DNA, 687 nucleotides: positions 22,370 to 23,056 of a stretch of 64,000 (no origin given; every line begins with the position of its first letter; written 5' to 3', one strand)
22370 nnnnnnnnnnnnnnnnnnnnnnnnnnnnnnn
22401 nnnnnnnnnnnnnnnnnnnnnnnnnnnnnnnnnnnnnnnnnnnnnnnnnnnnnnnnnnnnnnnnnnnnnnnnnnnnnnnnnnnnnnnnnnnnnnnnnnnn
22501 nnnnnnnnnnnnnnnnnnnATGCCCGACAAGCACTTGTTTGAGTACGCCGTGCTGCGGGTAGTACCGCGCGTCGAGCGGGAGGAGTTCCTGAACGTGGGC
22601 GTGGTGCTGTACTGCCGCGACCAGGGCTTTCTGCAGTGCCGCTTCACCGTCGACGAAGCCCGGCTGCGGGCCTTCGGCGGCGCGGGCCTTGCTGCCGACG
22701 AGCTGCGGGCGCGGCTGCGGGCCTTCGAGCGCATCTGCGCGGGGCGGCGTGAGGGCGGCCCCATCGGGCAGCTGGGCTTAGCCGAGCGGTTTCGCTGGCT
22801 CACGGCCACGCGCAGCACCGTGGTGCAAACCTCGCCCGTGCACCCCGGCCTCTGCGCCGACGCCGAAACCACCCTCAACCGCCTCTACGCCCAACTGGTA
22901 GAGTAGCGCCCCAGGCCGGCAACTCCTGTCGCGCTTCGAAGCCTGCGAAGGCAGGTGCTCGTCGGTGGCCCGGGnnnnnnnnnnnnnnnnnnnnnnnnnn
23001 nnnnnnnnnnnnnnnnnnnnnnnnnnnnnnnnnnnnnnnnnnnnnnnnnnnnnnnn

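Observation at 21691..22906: Overlapping two-gene module: HipA-like kinase-fold protein + DUF3037 protein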

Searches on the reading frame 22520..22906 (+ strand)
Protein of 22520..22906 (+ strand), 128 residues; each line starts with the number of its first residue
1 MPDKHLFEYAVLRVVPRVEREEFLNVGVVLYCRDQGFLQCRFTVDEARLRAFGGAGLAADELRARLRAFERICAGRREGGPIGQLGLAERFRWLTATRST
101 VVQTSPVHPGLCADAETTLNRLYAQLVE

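Call 3: search_protein_families(library=pfam, proteins=[window:22520-22906:+], max_evalue=0.1)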
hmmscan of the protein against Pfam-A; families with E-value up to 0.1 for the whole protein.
window:22520-22906:+ (128 aa): 1 family
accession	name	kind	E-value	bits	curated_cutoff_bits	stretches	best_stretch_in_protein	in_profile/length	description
PF11236.13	DUF3037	-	1.4e-47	161.2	22.6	1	9-127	1-118/118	Protein of unknown function (DUF3037)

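Call 4: search_protein_families(library=ncbifam, proteins=[window:22520-22906:+], max_evalue=0.1)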
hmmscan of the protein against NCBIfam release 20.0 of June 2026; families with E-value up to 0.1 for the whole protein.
window:22520-22906:+ (128 aa): 0 families

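Call 5: search_protein_families(library=padloc, proteins=[window:22520-22906:+], max_evalue=0.1)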
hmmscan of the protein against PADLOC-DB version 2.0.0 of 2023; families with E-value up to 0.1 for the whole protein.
window:22520-22906:+ (128 aa): 1 family
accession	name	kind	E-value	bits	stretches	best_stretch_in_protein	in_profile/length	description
PDLC04767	PDC-M66B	-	3.5e-13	47.7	1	6-128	3-129/281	-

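Call 15: find_homologous_proteins(query=window:22520-22906:+, max_evalue=0.001)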
Query window:22520-22906:+ (128 aa): 8000 proteins with E <= 0.001 among 8000 candidates; the best 120 are listed.
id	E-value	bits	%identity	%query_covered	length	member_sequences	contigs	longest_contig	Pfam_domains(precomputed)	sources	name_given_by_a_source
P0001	1.8e-79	282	100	100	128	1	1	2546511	PF11236.14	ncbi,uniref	ncbi:DUF3037 domain-containing protein [Hymenobacter sp. B81]|uniref:DUF3037 domain-containing prote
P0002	7.2e-64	231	83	100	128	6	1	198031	PF11236.14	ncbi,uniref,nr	ncbi:DUF3037 domain-containing protein [Hymenobacter gummosus]|uniref:DUF3037 domain-containing prot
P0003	2.0e-63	230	84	100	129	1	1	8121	PF11236.14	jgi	jgi:Protein of unknown function (DUF3037)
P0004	2.6e-63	230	83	100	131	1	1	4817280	PF11236.14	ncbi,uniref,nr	ncbi:DUF3037 domain-containing protein [Hymenobacter weizhouensis]|uniref:DUF3037 domain-containing 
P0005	5.2e-63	229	82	100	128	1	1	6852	PF11236.14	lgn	-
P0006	3.7e-62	226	82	100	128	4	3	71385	PF11236.14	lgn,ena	-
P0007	1.6e-61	224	80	100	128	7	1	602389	PF11236.14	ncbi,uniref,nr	ncbi:DUF3037 domain-containing protein [Hymenobacter sp. BT646]|uniref:DUF3037 domain-containing pro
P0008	5.7e-61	222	80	99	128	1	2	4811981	PF11236.14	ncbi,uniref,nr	ncbi:DUF3037 domain-containing protein [Hymenobacter busanensis]|uniref:DUF3037 domain-containing pr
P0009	1.3e-60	221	80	99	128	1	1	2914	PF11236.14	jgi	jgi:hypothetical protein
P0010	2.3e-60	220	80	99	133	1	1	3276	PF11236.14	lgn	-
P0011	2.8e-60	220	81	100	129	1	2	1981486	PF11236.14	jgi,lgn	jgi:hypothetical protein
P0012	5.4e-60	219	80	99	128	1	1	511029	PF11236.14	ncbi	ncbi:DUF3037 domain-containing protein [Hymenobacter coalescens]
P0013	7.2e-60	218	80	100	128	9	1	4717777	PF11236.14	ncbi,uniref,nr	ncbi:DUF3037 domain-containing protein [Hymenobacter sp. HDW8]|uniref:DUF3037 domain-containing prot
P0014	7.4e-60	218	78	99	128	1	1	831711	PF11236.14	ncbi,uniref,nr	ncbi:DUF3037 domain-containing protein [Solirubrum puertoriconensis]|uniref:DUF3037 domain-containin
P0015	1.3e-59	218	79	98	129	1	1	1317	PF11236.14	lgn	-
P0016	1.5e-59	217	79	99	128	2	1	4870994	PF11236.14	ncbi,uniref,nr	ncbi:DUF3037 domain-containing protein [Hymenobacter sp. APR13]|uniref:DUF3037 domain-containing pro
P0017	1.7e-59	217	79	99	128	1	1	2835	PF11236.14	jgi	jgi:hypothetical protein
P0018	2.0e-59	217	76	99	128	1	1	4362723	PF11236.14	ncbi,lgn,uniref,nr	ncbi:DUF3037 domain-containing protein [Hymenobacter latericus]|uniref:DUF3037 domain-containing pro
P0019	3.0e-59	216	80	100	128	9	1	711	PF11236.14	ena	-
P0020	3.4e-59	216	76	99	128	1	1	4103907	PF11236.14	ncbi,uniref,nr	ncbi:DUF3037 domain-containing protein [Hymenobacter oligotrophus]|uniref:DUF3037 domain-containing 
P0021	3.6e-59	216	78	99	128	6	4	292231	PF11236.14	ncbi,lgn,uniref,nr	ncbi:hypothetical protein HNQ93_003462 [Hymenobacter luteus]|uniref:DUF3037 domain-containing protei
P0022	5.7e-59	216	78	100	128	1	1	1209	PF11236.14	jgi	jgi:hypothetical protein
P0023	6.8e-59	215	76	99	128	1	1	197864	PF11236.14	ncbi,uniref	ncbi:DUF3037 domain-containing protein [Hymenobacter koreensis]|uniref:DUF3037 domain-containing pro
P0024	7.0e-59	215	78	99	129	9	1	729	PF11236.14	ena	-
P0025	8.1e-59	215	79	100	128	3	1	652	PF11236.14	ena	-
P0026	9.3e-59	215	79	99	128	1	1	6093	PF11236.14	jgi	jgi:Protein of unknown function (DUF3037)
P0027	1.0e-58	215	77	100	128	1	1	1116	PF11236.14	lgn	-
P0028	2.0e-58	214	79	100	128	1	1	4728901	PF11236.14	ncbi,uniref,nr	ncbi:DUF3037 domain-containing protein [Hymenobacter radiodurans]|uniref:DUF3037 domain-containing p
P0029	2.5e-58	213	79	99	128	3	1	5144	PF11236.14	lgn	-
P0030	4.3e-58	213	80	98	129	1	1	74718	PF11236.14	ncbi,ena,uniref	ncbi:DUF3037 domain-containing protein [uncultured Hymenobacter sp.]|uniref:DUF3037 domain-containin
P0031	4.5e-58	213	76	99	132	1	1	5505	PF11236.14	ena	-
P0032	4.7e-58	213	79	100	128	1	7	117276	PF11236.14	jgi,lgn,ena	-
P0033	5.3e-58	212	79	99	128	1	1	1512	PF11236.14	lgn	-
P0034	6.4e-58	212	78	100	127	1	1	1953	PF11236.14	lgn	-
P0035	6.5e-58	212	78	99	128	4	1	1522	PF11236.14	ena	-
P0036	8.5e-58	212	77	100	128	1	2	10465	PF11236.14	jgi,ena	-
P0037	9.2e-58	212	77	100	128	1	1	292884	PF11236.14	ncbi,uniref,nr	ncbi:DUF3037 domain-containing protein [Hymenobacter glacieicola]|uniref:DUF3037 domain-containing p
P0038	1.3e-57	211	77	100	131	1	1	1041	PF11236.14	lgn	-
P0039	1.6e-57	211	79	96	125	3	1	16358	PF11236.14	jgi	jgi:Protein of unknown function (DUF3037)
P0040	2.0e-57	210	78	100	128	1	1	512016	PF11236.14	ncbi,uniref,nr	ncbi:DUF3037 domain-containing protein [Hymenobacter sp. NST-14]|uniref:DUF3037 domain-containing pr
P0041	2.1e-57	210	76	99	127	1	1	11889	PF11236.14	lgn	-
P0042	2.1e-57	210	78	100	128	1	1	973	PF11236.14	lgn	-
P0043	2.3e-57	210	76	99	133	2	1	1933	PF11236.14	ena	-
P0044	2.4e-57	210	77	100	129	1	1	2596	PF11236.14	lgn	-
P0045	2.7e-57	210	78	100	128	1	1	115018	PF11236.14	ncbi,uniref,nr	ncbi:DUF3037 domain-containing protein [Hymenobacter elongatus]|uniref:DUF3037 domain-containing pro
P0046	2.7e-57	210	76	99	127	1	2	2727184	PF11236.14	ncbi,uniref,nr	ncbi:DUF3037 domain-containing protein [Pontibacter ruber]|uniref:DUF3037 domain-containing protein 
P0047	2.9e-57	210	80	99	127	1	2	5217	PF11236.14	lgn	-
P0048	3.0e-57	210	78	100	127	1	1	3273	PF11236.14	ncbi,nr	ncbi:MAG: DUF3037 domain-containing protein [Rudanella sp.]|nr:DUF3037 domain-containing protein [Ru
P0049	4.1e-57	210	79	100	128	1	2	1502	PF11236.14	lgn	-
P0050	4.2e-57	209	76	99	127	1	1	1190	PF11236.14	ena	-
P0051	4.2e-57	209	79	99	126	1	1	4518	PF11236.14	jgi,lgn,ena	-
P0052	6.2e-57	209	76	100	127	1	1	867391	PF11236.14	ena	-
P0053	6.4e-57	209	76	100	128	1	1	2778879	PF11236.14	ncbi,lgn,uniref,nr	ncbi:Protein of unknown function [Hymenobacter gelipurpurascens]|uniref:DUF3037 domain-containing pr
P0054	6.5e-57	209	77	99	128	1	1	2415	PF11236.14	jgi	jgi:hypothetical protein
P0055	6.8e-57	209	77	100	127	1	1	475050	PF11236.14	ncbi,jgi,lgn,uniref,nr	ncbi:DUF3037 domain-containing protein [Telluribacter sp.]|jgi:hypothetical protein|uniref:DUF3037 d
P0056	6.9e-57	209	78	99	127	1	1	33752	PF11236.14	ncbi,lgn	-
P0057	7.0e-57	209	77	99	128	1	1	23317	PF11236.14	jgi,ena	-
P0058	7.6e-57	209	77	100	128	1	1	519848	PF11236.14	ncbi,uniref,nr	ncbi:DUF3037 domain-containing protein [Hymenobacter sp. BT635]|uniref:DUF3037 domain-containing pro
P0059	9.2e-57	208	78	99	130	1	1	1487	PF11236.14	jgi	jgi:hypothetical protein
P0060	9.3e-57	208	77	99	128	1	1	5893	PF11236.14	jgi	jgi:hypothetical protein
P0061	9.5e-57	208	76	100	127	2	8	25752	PF11236.14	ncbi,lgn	-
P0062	9.6e-57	208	77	99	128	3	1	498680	PF11236.14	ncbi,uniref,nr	ncbi:DUF3037 domain-containing protein [Hymenobacter sp. BT507]|uniref:DUF3037 domain-containing pro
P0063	1.0e-56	208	77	98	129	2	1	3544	PF11236.14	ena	-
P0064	1.1e-56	208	77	100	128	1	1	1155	PF11236.14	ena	-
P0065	1.1e-56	208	79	99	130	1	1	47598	PF11236.14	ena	-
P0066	1.1e-56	208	77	100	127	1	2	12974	PF11236.14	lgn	-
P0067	1.2e-56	208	79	100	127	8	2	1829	PF11236.14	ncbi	-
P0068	1.6e-56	208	77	100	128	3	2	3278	PF11236.14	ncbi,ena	-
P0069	2.3e-56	207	76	99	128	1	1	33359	PF11236.14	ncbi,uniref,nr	ncbi:DUF3037 domain-containing protein [Hymenobacter persicinus]|uniref:DUF3037 domain-containing pr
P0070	2.4e-56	207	78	99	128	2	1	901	PF11236.14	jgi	jgi:hypothetical protein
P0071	3.1e-56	207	75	99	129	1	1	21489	PF11236.14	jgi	jgi:hypothetical protein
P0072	3.6e-56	206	77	100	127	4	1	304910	PF11236.14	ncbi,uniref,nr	ncbi:DUF3037 domain-containing protein [Hymenobacter sp. BT770]|uniref:DUF3037 domain-containing pro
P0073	4.4e-56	206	79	98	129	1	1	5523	PF11236.14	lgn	-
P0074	4.5e-56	206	76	99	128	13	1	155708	PF11236.14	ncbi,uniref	ncbi:DUF3037 domain-containing protein [Hymenobacter sp. UYP22]|uniref:DUF3037 domain-containing pro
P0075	5.3e-56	206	74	100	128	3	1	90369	PF11236.14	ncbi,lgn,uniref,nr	ncbi:DUF3037 domain-containing protein [Hymenobacter sp. AT01-02]|uniref:DUF3037 domain-containing p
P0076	5.5e-56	206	77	100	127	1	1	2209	PF11236.14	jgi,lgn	-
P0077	5.5e-56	206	77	100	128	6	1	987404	PF11236.14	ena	-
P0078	5.5e-56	206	77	100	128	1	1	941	PF11236.14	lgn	-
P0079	5.7e-56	206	76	99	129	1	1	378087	PF11236.14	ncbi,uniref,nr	ncbi:DUF3037 domain-containing protein [Hymenobacter pini]|uniref:DUF3037 domain-containing protein 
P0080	6.4e-56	206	76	99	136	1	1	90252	PF11236.14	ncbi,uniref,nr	ncbi:DUF3037 domain-containing protein [Hymenobacter sp. CRA2]|uniref:DUF3037 domain-containing prot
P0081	7.1e-56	206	77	100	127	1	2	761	PF11236.14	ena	-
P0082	7.1e-56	205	76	99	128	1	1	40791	PF11236.14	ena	-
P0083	7.6e-56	205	79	100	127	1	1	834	PF11236.14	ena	-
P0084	7.9e-56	205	75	99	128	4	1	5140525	PF11236.14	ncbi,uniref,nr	ncbi:DUF3037 domain-containing protein [Hymenobacter aerilatus]|uniref:DUF3037 domain-containing pro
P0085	8.4e-56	205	76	99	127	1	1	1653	PF11236.14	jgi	jgi:hypothetical protein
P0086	8.7e-56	205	77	100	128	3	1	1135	PF11236.14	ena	-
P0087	9.6e-56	205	75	99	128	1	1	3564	PF11236.14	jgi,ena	jgi:hypothetical protein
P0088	1.0e-55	205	76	100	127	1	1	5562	PF11236.14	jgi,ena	jgi:hypothetical protein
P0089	1.0e-55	205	76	100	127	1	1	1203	PF11236.14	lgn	-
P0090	1.1e-55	205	75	99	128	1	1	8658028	PF11236.14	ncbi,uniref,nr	ncbi:DUF3037 domain-containing protein [Spirosoma sp. HMF3257]|uniref:DUF3037 domain-containing prot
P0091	1.1e-55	205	75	99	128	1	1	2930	PF11236.14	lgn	-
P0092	1.3e-55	205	77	100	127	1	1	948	PF11236.14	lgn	-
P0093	1.5e-55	205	79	97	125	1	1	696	PF11236.14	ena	-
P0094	1.5e-55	204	75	100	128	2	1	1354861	PF11236.14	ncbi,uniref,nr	ncbi:DUF3037 domain-containing protein [Hymenobacter sp. BT491]|uniref:DUF3037 domain-containing pro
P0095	1.6e-55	204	76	97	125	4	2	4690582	PF11236.14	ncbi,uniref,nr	ncbi:DUF3037 domain-containing protein [Hymenobacter lutimineralis]|uniref:DUF3037 domain-containing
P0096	1.6e-55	204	76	99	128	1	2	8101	PF11236.14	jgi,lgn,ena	-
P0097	1.7e-55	204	75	99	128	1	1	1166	PF11236.14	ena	-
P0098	1.9e-55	204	76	99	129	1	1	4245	PF11236.14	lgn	-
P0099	2.0e-55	204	76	99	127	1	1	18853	PF11236.14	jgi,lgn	-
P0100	2.3e-55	204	76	100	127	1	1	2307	PF11236.14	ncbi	-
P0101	2.3e-55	204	76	99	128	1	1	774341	PF11236.14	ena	-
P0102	2.4e-55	204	75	98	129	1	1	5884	PF11236.14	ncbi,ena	-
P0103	2.6e-55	204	76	99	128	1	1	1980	PF11236.14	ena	-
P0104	2.8e-55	204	74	100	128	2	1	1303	PF11236.14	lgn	-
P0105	2.9e-55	204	78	100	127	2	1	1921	PF11236.14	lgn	-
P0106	2.9e-55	204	77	99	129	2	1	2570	PF11236.14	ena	-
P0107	3.3e-55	203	74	100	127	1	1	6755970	PF11236.14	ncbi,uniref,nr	ncbi:DUF3037 domain-containing protein [Hymenobacter sp. GOD-10R]|uniref:DUF3037 domain-containing p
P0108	3.6e-55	203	77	98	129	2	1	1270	PF11236.14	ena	-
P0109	3.6e-55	203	77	96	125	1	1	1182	PF11236.14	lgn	-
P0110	3.7e-55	203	77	100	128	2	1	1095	PF11236.14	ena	-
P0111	3.7e-55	203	78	98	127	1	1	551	PF11236.14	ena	-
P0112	3.8e-55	203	73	99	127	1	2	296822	PF11236.14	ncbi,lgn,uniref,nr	ncbi:DUF3037 domain-containing protein [Spirosoma panaciterrae]|uniref:DUF3037 domain-containing pro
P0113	3.9e-55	203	76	100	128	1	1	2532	PF11236.14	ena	-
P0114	3.9e-55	203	76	99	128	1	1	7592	PF11236.14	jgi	jgi:hypothetical protein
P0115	4.1e-55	203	73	99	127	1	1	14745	PF11236.14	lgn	-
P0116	4.1e-55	203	76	98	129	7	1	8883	PF11236.14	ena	-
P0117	4.3e-55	203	72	99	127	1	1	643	PF11236.14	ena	-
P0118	5.5e-55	203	73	100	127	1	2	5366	PF11236.14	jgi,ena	-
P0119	5.9e-55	203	74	99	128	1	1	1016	PF11236.14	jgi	jgi:hypothetical protein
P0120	6.0e-55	203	74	100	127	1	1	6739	PF11236.14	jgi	jgi:hypothetical protein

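Call 18: find_encoding_contigs(protein=P0046, flank=8000, max_places=2)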
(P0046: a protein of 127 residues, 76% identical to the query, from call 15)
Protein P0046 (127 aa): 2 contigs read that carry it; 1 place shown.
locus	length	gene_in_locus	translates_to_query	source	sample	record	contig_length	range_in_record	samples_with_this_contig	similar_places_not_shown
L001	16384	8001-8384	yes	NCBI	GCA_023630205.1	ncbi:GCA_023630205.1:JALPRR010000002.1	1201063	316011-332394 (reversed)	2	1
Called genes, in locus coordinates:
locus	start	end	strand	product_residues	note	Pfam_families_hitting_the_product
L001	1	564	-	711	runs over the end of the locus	-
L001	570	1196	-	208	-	-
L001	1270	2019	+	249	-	PF00302:CAT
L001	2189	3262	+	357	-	PF00108:Thiolase_N (faint), PF08545:ACP_syn_III, PF08541:ACP_syn_III_C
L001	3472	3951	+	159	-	PF13091:PLDc_2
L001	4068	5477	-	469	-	PF00675:Peptidase_M16, PF05193:Peptidase_M16_C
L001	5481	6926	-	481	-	PF00675:Peptidase_M16, PF05193:Peptidase_M16_C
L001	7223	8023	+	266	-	PF20613:HipA_2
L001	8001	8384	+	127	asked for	PF11236:DUF3037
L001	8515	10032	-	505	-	PF01266:DAO, PF06039:Mqo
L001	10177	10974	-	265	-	PF00756:Esterase (weak), PF02230:Abhydrolase_2, PF12146:Hydrolase_4 (faint), PF01738:DLH, PF00326:Peptidase_S9 (weak)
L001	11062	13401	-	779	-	PF00933:Glyco_hydro_3, PF01915:Glyco_hydro_3_C, PF14310:Fn3-like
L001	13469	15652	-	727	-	PF10091:Glycoamylase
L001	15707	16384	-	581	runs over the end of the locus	PF04616:Glyco_hydro_43, PF00754:F5_F8_type_C, PF22633:F5_F8_type_C_2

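Call 19: find_encoding_contigs(protein=P0090, flank=8000, max_places=2)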
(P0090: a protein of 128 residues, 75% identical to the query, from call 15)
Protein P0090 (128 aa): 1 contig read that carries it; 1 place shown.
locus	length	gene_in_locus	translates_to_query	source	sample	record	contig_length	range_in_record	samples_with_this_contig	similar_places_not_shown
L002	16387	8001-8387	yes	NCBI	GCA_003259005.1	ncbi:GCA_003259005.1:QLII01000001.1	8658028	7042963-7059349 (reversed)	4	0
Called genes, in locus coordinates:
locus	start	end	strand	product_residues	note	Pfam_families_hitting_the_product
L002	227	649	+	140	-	PF12802:MarR_2, PF01638:HxlR (weak), PF01047:MarR, PF01325:Fe_dep_repress (faint)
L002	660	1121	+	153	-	PF13673:Acetyltransf_10, PF00583:Acetyltransf_1, PF13508:Acetyltransf_7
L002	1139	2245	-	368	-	PF00144:Beta-lactamase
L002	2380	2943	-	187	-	PF00190:Cupin_1 (weak), PF05899:Cupin_3 (weak), PF07883:Cupin_2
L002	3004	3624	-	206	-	PF12833:HTH_18, PF00165:HTH_AraC (weak)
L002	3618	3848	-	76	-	-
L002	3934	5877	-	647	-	-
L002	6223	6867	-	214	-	-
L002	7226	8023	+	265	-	PF20613:HipA_2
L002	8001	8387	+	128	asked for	PF11236:DUF3037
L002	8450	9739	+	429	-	PF13354:Beta-lactamase2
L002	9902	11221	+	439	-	PF00144:Beta-lactamase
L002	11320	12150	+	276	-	PF20240:DUF6597, PF00165:HTH_AraC (faint), PF12833:HTH_18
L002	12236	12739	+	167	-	PF13474:SnoaL_3 (weak), PF14534:DUF4440 (weak)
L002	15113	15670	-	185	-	PF22665:WHD_DUF6293 (weak), PF01047:MarR (weak), PF12802:MarR_2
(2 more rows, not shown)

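Call 25: search_solved_structures(query=A2, max_evalue=10, show_alignments=1)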
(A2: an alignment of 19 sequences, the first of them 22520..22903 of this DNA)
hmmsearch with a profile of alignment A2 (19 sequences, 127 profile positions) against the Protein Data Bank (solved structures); distinct sequences matched with E-value up to 10: 1.
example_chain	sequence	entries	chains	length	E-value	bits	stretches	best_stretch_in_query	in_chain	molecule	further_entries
3nr7_A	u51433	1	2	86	0.63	13.3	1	47-101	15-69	DNA-binding protein H-NS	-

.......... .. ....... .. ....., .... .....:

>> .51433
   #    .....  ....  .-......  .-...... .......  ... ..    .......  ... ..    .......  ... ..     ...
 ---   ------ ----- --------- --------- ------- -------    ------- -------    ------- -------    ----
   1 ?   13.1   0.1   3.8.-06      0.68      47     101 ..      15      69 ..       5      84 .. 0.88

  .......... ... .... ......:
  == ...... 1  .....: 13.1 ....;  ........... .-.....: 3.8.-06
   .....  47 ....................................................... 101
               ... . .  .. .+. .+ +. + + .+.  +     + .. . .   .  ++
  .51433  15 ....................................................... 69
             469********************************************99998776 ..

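Call 27: search_dna_similar(query=window:22520-22903:+, collection=plasmids, mode=protein, max_evalue=0.001, max_rows=30, rows=spread)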
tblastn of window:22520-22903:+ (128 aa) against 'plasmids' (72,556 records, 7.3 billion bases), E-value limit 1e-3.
Records with a match: 8; places in all: 8; records where one place covers at least 80% of the query: 8.
Best place of each record, by identity: <60% 8.
By first word of the organism name: Leptolyngbya 2; Streptomyces 2; Parabacteroides 1; Nonomuraea 1; Bacteroides 1; Chondrinema 1.
By predicted mobility (MOB-suite, as given by PLSDB): non-mobilizable 7; mobilizable 1.
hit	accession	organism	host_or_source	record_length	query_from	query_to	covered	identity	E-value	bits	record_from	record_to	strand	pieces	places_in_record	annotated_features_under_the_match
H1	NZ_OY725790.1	Parabacteroides distasonis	-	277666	1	127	99%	48.0%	2e-25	106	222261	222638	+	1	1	DUF3037 domain-containing protein | HipA family kinase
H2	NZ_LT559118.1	Nonomuraea gerenzanensis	-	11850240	3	128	98%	46.0%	3e-14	74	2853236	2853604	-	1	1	none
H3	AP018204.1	Leptolyngbya boryana NIES-2135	-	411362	1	128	100%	44.5%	3e-16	80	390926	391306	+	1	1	hypothetical protein (x2)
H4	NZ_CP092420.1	Leptolyngbya boryana IU 594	-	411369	1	128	100%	44.5%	3e-16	80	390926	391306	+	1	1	DUF3037 domain-containing protein | hypothetical protein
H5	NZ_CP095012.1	Streptomyces sp. 2P-4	cell culture,mudflats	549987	7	127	95%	45.5%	4e-13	71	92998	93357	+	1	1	DUF3037 domain-containing protein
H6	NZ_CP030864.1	Streptomyces globosus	cell culture,environment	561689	7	127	95%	45.5%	4e-13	71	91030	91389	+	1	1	DUF3037 domain-containing protein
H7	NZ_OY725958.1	Bacteroides finegoldii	-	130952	1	127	99%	42.5%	2e-21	95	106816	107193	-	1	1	DUF3037 domain-containing protein | HipA family kinase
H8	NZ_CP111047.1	Chondrinema litorale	Seaweed,red alga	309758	1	127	99%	41.7%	1e-19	90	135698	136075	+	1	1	DUF3037 domain-containing protein | HipA family kinase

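Call 28: search_dna_similar(query=window:22520-22903:+, collection=phages, mode=protein, max_evalue=0.001, max_rows=30)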
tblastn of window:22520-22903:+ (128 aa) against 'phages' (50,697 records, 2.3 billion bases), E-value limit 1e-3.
No match.

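Call 29: search_protein_representatives(protein=window:22520-22906:+)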
Query: 128 residues. Proteins with E-value up to 0.001 (for the whole library): 1809; up to 1e-10: 651; up to 1e-30: 8. The best 150 are listed.
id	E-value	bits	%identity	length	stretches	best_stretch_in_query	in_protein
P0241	3.0e-51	188.9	69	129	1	1-127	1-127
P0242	2.1e-37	144.2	56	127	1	1-127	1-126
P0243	5.6e-37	142.8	57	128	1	1-127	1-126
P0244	2.2e-36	140.9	51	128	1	3-128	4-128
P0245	4.0e-36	140.0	69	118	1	1-97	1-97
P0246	8.4e-33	129.3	60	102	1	1-102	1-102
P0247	1.7e-31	125.0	51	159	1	1-124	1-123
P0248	9.0e-31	122.7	64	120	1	5-113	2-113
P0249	1.1e-30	122.5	46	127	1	1-127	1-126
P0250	1.5e-30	122.0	60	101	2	61-127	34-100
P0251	1.7e-30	121.8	50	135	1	6-127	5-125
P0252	5.2e-30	120.3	51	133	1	4-127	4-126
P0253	5.5e-30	120.2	46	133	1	3-127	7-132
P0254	3.6e-29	117.6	42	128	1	2-126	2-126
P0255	9.2e-29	116.2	52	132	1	5-127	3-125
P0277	1.0e-25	106.4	46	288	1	4-127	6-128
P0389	3.9e-18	81.9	42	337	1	8-127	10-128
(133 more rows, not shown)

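Call 35: predict_structure(alignment_id=A2)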
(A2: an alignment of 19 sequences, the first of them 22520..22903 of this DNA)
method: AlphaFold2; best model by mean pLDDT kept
length: 128 residues; sequences in the alignment: 19
mean_pLDDT: 89.3   pTM: 0.83
mean pLDDT of the five models: 89.3, 89.3, 88.7, 87.0, 86.6
residues with pLDDT >= 90: 81; 70-90: 42; 50-70: 4; < 50: 1
segments of 3 or more residues with pLDDT < 50: none
pLDDT, mean of each block of 10 residues (from residue 1): 85 81 92 96 89 80 90 88 93 85 92 96 95
secondary structure, 60 per line:
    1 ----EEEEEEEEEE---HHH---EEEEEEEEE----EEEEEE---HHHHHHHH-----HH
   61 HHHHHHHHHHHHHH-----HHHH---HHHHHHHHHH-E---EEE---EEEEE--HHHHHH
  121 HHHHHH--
elements in order: E5-14 E24-32 E37-42 H46-53 H59-74 H80-83 H87-96 E102-104 E108-112 H115-126
